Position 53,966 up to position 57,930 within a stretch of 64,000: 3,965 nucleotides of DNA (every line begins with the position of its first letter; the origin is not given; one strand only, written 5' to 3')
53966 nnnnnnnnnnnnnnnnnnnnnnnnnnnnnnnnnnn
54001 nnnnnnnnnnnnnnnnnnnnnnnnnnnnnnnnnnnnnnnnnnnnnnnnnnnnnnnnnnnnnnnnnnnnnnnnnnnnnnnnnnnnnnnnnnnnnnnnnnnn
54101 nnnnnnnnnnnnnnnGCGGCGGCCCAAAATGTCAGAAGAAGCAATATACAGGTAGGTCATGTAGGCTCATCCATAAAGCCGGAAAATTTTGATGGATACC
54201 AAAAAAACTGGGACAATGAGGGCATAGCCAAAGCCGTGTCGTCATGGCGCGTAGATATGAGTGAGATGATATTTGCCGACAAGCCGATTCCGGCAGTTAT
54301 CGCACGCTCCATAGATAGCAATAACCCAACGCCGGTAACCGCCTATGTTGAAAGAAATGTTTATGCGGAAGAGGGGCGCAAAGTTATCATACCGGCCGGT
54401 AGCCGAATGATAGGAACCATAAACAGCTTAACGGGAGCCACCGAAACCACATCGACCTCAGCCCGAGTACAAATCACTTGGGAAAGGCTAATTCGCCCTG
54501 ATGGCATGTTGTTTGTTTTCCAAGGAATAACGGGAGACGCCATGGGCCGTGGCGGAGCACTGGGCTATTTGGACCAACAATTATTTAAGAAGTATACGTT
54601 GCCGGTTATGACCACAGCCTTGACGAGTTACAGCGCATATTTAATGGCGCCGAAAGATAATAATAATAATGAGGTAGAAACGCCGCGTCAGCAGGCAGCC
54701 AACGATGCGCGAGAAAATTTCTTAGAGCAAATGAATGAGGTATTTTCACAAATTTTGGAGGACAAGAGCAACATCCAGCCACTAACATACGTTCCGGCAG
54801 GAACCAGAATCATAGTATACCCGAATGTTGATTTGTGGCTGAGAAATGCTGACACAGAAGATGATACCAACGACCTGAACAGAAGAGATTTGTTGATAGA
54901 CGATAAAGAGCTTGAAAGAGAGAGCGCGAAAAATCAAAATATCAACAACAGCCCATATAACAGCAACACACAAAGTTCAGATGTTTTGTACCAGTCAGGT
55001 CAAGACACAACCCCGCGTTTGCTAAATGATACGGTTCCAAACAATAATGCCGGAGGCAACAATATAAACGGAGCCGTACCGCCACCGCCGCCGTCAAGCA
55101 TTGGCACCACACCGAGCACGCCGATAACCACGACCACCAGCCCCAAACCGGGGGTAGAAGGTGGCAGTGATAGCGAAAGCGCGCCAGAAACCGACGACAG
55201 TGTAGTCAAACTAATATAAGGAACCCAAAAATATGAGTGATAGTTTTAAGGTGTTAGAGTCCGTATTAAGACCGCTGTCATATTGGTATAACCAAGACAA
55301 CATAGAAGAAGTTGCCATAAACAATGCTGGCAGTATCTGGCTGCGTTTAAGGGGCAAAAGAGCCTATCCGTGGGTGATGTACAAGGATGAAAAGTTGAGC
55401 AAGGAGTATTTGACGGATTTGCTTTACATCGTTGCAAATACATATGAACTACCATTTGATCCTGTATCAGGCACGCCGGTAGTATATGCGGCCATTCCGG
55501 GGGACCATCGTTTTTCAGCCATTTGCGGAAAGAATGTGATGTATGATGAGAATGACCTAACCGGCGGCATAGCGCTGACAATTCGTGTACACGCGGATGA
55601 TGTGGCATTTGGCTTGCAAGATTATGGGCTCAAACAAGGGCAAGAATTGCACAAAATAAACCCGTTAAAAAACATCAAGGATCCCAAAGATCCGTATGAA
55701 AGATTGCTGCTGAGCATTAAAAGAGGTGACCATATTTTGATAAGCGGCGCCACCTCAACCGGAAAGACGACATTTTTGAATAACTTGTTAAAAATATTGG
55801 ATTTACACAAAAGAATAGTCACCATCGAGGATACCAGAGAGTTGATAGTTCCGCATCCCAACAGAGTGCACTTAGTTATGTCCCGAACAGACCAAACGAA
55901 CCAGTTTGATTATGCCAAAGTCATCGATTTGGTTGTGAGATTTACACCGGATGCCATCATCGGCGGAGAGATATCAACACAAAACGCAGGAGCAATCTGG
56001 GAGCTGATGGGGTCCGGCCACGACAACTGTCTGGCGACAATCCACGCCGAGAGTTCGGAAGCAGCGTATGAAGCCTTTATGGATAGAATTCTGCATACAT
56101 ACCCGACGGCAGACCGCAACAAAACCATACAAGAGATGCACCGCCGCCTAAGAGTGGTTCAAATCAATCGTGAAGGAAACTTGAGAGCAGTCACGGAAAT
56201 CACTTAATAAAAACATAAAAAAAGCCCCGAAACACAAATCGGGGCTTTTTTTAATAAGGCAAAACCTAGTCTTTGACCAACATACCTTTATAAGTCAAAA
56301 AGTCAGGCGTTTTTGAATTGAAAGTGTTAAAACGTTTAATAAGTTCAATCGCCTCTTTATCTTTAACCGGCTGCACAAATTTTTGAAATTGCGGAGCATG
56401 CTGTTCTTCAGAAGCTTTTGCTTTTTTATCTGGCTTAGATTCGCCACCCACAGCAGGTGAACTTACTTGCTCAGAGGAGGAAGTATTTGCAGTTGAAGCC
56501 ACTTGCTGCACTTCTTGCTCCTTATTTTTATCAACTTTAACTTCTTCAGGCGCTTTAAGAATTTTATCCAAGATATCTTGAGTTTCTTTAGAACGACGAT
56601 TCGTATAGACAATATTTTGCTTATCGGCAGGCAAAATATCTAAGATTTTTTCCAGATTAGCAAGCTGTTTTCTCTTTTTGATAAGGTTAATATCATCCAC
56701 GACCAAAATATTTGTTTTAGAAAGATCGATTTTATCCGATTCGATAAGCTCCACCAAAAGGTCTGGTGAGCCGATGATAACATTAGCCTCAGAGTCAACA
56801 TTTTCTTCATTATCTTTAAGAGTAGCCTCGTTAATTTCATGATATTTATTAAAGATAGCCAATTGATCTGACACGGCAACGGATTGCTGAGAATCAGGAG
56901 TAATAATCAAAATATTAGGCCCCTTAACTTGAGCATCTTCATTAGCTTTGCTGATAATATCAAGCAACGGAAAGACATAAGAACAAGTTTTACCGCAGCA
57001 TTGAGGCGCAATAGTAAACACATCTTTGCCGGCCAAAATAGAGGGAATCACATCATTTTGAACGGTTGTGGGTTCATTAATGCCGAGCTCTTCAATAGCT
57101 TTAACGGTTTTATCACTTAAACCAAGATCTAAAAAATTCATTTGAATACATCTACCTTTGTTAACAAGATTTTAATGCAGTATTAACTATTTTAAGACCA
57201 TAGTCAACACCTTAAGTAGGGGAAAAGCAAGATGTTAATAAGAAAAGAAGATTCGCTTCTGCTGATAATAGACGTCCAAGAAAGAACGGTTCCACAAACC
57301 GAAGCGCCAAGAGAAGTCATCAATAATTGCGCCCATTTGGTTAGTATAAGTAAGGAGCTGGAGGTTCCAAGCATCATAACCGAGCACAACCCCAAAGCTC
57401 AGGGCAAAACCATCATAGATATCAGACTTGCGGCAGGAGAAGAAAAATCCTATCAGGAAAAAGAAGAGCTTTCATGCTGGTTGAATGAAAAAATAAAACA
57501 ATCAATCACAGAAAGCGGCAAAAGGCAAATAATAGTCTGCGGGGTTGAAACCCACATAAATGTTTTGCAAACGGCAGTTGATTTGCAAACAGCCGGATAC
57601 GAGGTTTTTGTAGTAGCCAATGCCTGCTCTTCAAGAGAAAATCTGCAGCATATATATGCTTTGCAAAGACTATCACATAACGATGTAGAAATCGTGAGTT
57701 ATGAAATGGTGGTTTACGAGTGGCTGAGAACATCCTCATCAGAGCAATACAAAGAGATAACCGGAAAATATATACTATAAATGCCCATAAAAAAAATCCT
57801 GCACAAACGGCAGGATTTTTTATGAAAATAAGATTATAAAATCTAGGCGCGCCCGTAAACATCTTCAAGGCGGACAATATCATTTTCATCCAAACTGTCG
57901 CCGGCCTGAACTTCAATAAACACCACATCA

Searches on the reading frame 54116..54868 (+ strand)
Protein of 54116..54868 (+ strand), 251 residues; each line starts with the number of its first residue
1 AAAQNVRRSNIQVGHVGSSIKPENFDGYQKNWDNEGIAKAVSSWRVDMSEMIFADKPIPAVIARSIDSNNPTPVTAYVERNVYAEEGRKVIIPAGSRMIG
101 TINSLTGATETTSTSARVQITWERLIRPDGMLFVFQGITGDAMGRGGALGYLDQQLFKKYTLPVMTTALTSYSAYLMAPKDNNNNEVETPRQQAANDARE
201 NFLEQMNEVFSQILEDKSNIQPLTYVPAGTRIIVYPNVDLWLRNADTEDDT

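Call 56: search_protein_representatives(protein=window:54116-54868:+)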
Query: 251 residues. Proteins with E-value up to 0.001 (for the whole library): 4655; up to 1e-10: 1068; up to 1e-30: 93. The best 150 are listed.
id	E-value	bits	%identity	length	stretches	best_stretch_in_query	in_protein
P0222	6.9e-109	379.1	68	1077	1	2-248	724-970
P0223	4.6e-108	376.4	64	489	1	2-250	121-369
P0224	1.5e-107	374.7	65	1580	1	1-248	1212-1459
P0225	2.1e-107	374.2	67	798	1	2-246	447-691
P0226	2.5e-107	374.0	66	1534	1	2-249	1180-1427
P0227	4.9e-105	366.5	66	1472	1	2-250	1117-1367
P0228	1.6e-101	355.0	69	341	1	29-248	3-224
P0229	3.0e-91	321.4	64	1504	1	3-250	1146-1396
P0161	1.2e-84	299.8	59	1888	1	2-250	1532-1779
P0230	2.1e-84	298.9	60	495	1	3-247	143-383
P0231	5.5e-82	291.0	57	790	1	3-247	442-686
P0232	1.1e-80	286.8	59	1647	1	3-248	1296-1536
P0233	3.2e-79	282.0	60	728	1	1-246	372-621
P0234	3.6e-79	281.8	58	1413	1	1-248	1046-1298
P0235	1.7e-74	266.5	53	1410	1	3-249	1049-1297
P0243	3.7e-60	219.6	50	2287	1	29-249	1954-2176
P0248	2.0e-58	214.0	52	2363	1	34-249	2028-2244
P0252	1.8e-57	210.8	50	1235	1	28-249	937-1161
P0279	1.3e-48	181.9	42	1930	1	2-249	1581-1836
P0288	2.8e-39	151.3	38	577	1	29-244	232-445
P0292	9.6e-36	139.7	38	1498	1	26-244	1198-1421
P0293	1.3e-35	139.2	37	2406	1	35-246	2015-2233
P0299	9.7e-35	136.4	35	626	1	15-243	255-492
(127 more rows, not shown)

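Call 57: search_protein_families(library=pfam, proteins=[P0243, P0293, P0279, P0292, P0252], max_evalue=0.001)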
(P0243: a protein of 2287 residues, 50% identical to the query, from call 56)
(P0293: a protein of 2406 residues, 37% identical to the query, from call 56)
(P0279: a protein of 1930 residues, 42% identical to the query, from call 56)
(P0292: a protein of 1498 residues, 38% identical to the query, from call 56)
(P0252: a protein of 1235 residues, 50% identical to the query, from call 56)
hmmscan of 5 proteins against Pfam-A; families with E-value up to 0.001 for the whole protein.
P0243 (2287 aa): 5 families
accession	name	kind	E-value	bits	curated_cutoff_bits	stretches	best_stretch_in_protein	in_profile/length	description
PF21785.3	Bflower_2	-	1.4e-87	289.4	38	11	664-747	26-96/112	5-fold beta-flower protein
PF03743.19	TrbI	-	2e-29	103.3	35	1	1977-2169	2-188/188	Bacterial conjugation TrbI-like protein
PF21784.3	Bflower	-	5.8e-28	98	25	2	749-808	5-63/116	4-fold beta flower protein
PF12396.14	DUF3659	-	2.1e-20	72.8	24.8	0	895-947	7-55/61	Protein of unknown function (DUF3659)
PF05593.20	RHS_repeat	-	1.5e-06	28.9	22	0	781-813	1-37/38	RHS Repeat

P0293 (2406 aa): 5 families
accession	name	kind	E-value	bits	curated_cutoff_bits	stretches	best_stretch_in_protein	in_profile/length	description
PF21785.3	Bflower_2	-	4.5e-67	223.4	38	7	792-884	7-94/112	5-fold beta-flower protein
PF03743.19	TrbI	-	2.1e-27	96.7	35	1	2032-2227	2-186/188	Bacterial conjugation TrbI-like protein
PF21784.3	Bflower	-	8.8e-14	52.3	25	0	877-939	5-65/116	4-fold beta flower protein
PF12396.14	DUF3659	-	3.5e-10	40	24.8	0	1858-1919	7-55/61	Protein of unknown function (DUF3659)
PF22692.1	LlgE_F_G_D1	-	0.0009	19.8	27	0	1833-1882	25-63/64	Flagellar hook protein FlgE/F/G D1 domain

P0279 (1930 aa): 4 families
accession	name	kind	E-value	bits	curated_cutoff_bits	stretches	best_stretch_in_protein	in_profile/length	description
PF21785.3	Bflower_2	-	2.3e-63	211.4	38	8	264-348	22-100/112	5-fold beta-flower protein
PF03743.19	TrbI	-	4.7e-29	102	35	1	1631-1828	2-187/188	Bacterial conjugation TrbI-like protein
PF21784.3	Bflower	-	3.6e-22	79.3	25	0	1426-1470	3-46/116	4-fold beta flower protein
PF12396.14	DUF3659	-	1.2e-12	47.9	24.8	0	390-441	7-54/61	Protein of unknown function (DUF3659)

P0292 (1498 aa): 4 families
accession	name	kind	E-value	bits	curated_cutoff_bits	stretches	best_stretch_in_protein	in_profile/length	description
PF21785.3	Bflower_2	-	6.5e-53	177.8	38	7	310-409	3-96/112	5-fold beta-flower protein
PF03743.19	TrbI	-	2.6e-24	86.6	35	1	1222-1412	2-182/188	Bacterial conjugation TrbI-like protein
PF12396.14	DUF3659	-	1.5e-16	60.4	24.8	0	829-879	11-57/61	Protein of unknown function (DUF3659)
PF21784.3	Bflower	-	4.4e-15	56.5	25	0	765-824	4-61/116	4-fold beta flower protein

P0252 (1235 aa): 2 families
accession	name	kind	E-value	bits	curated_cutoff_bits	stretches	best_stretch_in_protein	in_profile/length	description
PF03743.19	TrbI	-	9.6e-35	120.6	35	1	961-1154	2-188/188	Bacterial conjugation TrbI-like protein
PF21785.3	Bflower_2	-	2.3e-18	66.5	38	0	559-632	42-96/112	5-fold beta-flower protein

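Call 59: list_cluster_members(proteins=[P0243, P0293, P0279, P0292, P0248, P0288, P0299, P0001])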
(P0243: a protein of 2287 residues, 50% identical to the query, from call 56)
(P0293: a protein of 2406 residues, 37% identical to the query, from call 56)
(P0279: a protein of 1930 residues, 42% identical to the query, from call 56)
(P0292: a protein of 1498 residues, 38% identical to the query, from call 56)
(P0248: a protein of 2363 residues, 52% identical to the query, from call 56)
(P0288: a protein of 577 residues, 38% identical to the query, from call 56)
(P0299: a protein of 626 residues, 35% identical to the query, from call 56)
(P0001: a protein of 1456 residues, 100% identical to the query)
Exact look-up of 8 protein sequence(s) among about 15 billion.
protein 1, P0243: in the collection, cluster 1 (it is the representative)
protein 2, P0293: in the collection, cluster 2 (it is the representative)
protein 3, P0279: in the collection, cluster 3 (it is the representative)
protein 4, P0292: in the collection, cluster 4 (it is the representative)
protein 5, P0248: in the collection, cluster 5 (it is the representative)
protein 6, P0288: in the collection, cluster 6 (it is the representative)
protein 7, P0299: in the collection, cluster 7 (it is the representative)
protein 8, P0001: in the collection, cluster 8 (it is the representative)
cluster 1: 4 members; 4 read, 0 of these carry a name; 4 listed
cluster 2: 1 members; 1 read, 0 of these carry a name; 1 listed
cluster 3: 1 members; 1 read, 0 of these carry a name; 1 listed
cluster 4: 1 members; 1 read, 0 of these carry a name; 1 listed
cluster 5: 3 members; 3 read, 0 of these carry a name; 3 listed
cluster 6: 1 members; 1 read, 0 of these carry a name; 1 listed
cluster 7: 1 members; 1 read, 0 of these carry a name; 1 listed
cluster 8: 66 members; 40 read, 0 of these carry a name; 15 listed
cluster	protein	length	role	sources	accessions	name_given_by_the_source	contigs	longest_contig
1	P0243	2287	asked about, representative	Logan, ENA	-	-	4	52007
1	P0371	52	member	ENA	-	-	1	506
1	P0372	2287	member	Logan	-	-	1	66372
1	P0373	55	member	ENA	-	-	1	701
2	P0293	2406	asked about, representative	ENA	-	-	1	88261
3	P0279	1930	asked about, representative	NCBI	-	-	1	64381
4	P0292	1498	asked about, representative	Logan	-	-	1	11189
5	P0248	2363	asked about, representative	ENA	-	-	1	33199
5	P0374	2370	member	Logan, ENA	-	-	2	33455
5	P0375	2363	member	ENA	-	-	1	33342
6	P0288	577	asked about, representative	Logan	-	-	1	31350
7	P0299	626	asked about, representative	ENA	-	-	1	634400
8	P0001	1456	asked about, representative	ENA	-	-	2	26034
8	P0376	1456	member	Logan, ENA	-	-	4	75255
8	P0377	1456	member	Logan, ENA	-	-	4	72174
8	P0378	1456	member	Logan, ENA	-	-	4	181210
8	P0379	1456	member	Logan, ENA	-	-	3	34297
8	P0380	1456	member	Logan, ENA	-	-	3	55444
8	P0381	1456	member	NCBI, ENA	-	-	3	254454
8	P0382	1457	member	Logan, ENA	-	-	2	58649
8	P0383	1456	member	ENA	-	-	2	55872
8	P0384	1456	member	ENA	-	-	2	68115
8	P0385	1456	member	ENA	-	-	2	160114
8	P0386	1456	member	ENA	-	-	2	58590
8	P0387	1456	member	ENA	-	-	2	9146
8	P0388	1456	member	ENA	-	-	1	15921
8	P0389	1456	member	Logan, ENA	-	-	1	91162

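Call 61: find_encoding_contigs(protein=P0243, flank=10000, max_places=1)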
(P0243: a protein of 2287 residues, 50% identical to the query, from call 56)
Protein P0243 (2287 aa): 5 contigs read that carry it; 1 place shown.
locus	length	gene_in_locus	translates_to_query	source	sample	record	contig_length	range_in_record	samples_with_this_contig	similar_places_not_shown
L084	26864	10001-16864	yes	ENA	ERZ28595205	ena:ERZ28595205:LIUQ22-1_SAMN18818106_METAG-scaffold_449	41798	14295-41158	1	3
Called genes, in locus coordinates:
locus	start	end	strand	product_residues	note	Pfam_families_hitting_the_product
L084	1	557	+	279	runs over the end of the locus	PF00763:THF_DHG_CYH, PF02882:THF_DHG_CYH_C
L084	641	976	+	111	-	-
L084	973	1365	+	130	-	-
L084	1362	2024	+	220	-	-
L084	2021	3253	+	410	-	-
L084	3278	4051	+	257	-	-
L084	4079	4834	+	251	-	-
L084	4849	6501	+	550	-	-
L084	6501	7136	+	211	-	PF04335:VirB8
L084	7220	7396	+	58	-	-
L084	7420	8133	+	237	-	PF04335:VirB8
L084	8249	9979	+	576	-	PF03524:CagX, PF05036:SPOR (faint)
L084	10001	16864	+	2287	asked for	PF12396:DUF3659 (faint), PF21784:Bflower (faint), PF21785:Bflower_2, PF05593:RHS_repeat (faint), PF21785:Bflower_2, PF03743:TrbI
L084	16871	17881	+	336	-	PF00437:T2SSE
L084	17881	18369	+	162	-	PF01451:LMWPc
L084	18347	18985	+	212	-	-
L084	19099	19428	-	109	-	PF00293:NUDIX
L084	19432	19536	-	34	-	-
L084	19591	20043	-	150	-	PF13521:AAA_28 (weak), PF13207:AAA_17 (faint)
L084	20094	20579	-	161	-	PF00583:Acetyltransf_1, PF13673:Acetyltransf_10, PF13508:Acetyltransf_7, PF14542:Acetyltransf_CG (weak), PF08445:FR47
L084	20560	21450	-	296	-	PF04266:ASCH (weak)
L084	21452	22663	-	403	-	PF07690:MFS_1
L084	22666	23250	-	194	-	PF01725:Ham1p_like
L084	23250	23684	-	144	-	PF00293:NUDIX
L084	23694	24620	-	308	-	PF00293:NUDIX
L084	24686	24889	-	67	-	-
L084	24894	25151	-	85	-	-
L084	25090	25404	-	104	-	-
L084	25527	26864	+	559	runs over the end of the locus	PF13175:AAA_15, PF13304:AAA_21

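Call 62: find_encoding_contigs(protein=P0299, flank=10000, max_places=1)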
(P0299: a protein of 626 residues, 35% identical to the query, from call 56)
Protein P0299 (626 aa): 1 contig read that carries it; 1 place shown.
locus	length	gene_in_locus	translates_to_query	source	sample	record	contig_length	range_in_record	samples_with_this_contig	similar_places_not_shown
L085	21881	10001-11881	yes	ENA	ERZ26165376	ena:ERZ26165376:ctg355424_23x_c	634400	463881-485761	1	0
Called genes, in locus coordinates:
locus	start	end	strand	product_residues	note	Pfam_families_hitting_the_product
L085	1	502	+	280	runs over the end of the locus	-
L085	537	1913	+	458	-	PF03796:DnaB_C, PF08423:Rad51 (faint), PF06745:ATPase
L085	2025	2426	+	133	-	PF04956:TrbC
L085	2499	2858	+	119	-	PF05101:VirB3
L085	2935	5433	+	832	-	PF03135:CagE_TrbE_VirB (weak), PF01580:FtsK_SpoIIIE (faint)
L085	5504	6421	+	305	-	-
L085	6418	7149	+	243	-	-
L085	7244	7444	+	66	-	-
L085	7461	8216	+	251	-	PF04335:VirB8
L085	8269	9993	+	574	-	-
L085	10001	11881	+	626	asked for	PF03743:TrbI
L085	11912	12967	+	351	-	PF00437:T2SSE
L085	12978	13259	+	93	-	-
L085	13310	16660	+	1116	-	PF05203:Hom_end_hint, PF05204:Hom_end (faint), PF14528:LAGLIDADG_3 (faint), PF02534:T4SS-DNA_transf, PF10412:TrwB_AAD_bind, PF12696:TraG-D_C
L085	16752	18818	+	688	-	PF00580:UvrD-helicase, PF13245:AAA_19, PF13604:AAA_30 (faint), PF13087:AAA_12 (faint), PF13361:UvrD_C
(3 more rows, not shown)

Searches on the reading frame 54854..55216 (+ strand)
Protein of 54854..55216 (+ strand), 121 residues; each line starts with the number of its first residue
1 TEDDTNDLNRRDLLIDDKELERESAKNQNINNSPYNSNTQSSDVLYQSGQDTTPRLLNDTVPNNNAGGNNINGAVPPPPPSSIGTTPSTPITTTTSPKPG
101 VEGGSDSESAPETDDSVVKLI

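Call 80: search_protein_families(library=pfam, proteins=[window:54854-55216:+], max_evalue=1)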
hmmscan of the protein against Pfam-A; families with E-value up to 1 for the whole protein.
window:54854-55216:+ (121 aa): 0 families

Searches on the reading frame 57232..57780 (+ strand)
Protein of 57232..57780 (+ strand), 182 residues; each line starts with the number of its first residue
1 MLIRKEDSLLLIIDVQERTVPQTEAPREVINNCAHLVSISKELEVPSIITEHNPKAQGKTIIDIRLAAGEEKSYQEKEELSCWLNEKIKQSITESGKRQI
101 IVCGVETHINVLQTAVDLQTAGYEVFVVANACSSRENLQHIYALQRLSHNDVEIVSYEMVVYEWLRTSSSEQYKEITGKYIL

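Call 20: search_protein_families(library=pfam, proteins=[window:57232-57780:+], max_evalue=0.01)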
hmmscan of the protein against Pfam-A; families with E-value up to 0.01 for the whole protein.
window:57232-57780:+ (182 aa): 1 family
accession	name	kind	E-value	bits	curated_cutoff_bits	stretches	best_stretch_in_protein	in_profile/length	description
PF00857.26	Isochorismatase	-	1.8e-26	93.7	27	1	8-156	1-172/175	Isochorismatase domain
